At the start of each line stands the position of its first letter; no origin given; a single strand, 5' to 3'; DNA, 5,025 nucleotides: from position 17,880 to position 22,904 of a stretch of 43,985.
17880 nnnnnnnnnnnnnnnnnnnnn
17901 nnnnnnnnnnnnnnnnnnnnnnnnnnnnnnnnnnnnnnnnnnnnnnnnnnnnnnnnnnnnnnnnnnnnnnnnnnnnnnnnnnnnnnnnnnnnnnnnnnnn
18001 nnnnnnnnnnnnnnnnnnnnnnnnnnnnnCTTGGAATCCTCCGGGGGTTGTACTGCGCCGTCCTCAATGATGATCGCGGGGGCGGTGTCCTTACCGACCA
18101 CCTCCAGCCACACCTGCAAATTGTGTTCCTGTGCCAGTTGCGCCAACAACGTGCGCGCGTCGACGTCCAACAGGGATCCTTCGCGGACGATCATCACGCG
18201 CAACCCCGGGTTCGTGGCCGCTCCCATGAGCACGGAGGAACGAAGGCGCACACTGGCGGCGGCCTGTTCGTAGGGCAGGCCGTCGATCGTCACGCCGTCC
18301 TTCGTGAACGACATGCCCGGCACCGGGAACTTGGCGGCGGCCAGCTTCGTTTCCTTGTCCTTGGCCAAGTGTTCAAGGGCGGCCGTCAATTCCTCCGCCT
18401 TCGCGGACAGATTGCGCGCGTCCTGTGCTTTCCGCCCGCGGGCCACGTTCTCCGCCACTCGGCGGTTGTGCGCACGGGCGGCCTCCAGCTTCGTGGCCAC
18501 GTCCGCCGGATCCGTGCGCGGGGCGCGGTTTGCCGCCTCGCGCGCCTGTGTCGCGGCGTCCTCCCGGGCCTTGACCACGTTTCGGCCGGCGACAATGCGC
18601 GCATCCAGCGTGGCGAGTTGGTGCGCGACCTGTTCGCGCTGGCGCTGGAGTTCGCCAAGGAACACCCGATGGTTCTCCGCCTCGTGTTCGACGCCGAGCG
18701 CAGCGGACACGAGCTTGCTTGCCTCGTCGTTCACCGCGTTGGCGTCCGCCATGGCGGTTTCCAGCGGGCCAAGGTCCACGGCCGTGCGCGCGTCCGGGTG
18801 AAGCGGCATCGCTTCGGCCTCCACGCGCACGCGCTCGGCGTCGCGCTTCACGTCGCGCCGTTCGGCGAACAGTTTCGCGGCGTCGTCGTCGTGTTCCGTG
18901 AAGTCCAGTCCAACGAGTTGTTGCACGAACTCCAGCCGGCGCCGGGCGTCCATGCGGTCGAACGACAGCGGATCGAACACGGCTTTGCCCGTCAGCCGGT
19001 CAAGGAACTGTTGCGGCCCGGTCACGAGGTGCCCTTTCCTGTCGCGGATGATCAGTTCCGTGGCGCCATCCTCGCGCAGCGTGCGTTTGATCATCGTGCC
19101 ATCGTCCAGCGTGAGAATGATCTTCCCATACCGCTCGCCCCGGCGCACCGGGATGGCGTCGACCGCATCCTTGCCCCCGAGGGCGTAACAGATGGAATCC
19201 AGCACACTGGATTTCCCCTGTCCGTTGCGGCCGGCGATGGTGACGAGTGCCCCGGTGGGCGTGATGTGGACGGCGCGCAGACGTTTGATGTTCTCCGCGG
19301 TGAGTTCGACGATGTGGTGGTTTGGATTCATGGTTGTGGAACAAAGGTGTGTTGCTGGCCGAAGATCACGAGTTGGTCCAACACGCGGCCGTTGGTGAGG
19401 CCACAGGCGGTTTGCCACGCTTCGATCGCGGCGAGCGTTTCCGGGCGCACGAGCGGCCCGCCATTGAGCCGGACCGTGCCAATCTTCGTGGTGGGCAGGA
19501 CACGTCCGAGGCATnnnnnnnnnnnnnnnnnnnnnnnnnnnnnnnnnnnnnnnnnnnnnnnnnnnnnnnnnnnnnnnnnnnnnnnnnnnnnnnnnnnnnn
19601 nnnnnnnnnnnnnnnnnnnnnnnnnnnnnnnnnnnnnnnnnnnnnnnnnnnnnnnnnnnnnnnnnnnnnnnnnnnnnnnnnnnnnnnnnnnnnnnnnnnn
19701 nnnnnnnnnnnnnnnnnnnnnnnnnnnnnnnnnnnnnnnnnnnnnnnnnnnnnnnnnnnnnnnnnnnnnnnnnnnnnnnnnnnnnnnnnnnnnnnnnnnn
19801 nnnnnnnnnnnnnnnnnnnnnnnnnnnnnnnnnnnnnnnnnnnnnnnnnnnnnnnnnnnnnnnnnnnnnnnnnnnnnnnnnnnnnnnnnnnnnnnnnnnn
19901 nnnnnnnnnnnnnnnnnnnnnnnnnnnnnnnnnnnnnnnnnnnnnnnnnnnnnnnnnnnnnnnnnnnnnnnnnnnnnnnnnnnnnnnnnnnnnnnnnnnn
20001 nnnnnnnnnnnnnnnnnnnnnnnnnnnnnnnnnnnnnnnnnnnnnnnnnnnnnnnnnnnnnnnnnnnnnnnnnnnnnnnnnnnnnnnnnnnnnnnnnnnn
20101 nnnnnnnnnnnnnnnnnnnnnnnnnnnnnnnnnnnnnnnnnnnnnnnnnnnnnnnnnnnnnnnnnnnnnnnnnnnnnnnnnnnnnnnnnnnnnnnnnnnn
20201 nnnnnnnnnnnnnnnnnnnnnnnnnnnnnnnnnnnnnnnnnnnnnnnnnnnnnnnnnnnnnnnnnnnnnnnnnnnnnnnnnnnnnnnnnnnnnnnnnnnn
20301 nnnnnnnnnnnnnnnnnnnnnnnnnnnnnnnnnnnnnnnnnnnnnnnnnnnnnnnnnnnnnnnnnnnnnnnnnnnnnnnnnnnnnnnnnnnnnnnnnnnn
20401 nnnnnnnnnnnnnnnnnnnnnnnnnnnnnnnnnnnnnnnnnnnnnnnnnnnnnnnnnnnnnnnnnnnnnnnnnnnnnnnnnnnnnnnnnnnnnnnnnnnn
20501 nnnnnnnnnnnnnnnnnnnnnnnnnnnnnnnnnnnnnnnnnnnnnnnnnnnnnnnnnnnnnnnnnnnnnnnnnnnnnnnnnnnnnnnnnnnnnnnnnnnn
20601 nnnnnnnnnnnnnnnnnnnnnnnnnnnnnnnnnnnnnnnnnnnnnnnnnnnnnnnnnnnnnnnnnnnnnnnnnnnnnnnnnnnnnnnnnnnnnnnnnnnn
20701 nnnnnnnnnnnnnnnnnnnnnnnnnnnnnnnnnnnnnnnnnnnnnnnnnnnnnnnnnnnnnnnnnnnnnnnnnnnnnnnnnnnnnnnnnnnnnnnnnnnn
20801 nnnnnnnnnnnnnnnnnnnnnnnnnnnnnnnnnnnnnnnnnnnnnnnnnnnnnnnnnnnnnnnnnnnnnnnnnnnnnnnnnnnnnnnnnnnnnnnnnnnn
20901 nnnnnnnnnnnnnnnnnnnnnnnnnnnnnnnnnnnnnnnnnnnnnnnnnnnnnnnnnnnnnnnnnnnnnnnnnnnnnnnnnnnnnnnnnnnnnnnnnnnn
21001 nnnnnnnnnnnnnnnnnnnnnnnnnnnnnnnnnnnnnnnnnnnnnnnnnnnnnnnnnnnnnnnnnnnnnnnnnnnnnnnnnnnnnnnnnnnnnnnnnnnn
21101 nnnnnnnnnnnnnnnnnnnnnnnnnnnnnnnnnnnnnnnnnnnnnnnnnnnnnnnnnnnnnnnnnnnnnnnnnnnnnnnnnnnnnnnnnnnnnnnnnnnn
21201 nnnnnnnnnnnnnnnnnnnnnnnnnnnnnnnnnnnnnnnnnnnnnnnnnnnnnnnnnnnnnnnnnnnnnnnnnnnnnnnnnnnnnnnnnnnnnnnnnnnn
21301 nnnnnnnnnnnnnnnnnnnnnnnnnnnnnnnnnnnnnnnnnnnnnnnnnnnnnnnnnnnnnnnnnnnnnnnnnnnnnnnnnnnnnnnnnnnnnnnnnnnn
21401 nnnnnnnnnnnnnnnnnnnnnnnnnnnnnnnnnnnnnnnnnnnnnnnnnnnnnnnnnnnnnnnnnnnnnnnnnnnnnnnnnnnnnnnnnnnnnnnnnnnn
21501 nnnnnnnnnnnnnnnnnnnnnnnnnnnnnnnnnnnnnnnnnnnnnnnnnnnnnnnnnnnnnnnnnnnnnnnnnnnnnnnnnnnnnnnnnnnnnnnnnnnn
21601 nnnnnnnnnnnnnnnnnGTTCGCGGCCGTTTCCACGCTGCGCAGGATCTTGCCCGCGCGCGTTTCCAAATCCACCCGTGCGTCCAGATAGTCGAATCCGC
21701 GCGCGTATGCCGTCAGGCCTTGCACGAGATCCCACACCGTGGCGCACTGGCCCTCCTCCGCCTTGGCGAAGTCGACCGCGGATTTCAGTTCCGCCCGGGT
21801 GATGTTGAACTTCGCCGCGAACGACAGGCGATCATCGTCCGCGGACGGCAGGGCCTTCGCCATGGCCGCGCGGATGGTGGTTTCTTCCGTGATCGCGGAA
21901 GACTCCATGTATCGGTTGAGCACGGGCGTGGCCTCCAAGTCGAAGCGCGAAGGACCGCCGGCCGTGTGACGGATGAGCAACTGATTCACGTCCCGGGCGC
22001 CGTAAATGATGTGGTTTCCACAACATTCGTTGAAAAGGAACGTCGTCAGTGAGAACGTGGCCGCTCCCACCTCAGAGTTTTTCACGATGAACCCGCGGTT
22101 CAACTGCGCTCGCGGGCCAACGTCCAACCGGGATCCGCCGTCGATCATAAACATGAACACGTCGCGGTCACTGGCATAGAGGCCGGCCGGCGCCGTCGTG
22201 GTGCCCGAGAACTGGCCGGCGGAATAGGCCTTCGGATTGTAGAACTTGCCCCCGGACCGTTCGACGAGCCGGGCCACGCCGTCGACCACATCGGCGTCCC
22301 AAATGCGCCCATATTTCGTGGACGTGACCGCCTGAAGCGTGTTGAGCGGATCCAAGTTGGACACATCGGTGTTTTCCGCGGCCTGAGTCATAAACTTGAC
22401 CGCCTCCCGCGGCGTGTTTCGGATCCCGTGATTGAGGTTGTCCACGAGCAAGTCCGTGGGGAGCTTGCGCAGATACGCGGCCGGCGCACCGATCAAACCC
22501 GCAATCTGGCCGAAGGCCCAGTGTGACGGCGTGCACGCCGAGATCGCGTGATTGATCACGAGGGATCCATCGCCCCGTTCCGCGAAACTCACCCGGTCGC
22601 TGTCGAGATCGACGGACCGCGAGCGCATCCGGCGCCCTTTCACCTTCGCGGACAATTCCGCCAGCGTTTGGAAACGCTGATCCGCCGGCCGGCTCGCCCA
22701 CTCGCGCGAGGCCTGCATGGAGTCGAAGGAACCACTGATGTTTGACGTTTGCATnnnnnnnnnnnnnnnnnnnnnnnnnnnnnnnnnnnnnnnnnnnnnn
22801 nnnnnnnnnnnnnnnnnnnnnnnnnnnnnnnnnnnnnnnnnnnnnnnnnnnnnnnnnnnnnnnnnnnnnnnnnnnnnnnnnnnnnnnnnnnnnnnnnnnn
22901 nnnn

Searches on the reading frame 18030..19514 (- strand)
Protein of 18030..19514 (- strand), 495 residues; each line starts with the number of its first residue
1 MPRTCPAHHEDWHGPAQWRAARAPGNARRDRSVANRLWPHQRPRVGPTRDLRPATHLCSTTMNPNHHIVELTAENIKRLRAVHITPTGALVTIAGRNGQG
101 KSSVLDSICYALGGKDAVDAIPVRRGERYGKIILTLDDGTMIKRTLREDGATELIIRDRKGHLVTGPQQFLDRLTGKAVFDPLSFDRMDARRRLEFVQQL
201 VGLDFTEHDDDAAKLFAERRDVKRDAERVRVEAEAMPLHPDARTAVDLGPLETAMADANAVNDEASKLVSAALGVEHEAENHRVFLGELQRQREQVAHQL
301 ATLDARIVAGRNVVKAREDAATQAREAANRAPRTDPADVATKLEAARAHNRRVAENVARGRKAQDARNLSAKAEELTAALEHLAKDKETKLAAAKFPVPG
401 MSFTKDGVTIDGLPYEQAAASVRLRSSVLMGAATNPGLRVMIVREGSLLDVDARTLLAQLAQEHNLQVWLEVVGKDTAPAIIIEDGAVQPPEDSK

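Call 89: search_protein_families(library=phrogs, proteins=[window:18030-19514:-], max_evalue=0.001)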
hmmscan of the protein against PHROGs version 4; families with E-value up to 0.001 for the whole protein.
window:18030-19514:- (495 aa): 3 families
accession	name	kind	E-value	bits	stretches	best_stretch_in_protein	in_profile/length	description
phrog_1499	-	unknown function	7.8e-73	247.1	1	67-489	4-424/427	-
phrog_77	-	DNA, RNA and nucleotide metabolism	5.3e-10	39.4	1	68-117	298-349/967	SbcC-like subunit of palindrome specific endonuclease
phrog_4747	-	unknown function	0.0003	21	0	67-118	2-52/610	-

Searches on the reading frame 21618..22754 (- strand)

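Call 40: search_protein_families(library=phrogs, proteins=[window:21618-22754:-], max_evalue=0.001)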
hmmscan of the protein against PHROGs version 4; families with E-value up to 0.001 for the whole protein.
window:21618-22754:- (379 aa): 1 family
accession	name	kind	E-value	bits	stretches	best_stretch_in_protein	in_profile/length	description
phrog_1362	-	unknown function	5.1e-35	122.3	1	21-376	2-389/391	-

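Call 41: search_protein_families(library=pfam, proteins=[window:21618-22754:-], max_evalue=0.001)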
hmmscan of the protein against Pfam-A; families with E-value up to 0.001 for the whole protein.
window:21618-22754:- (379 aa): 0 families
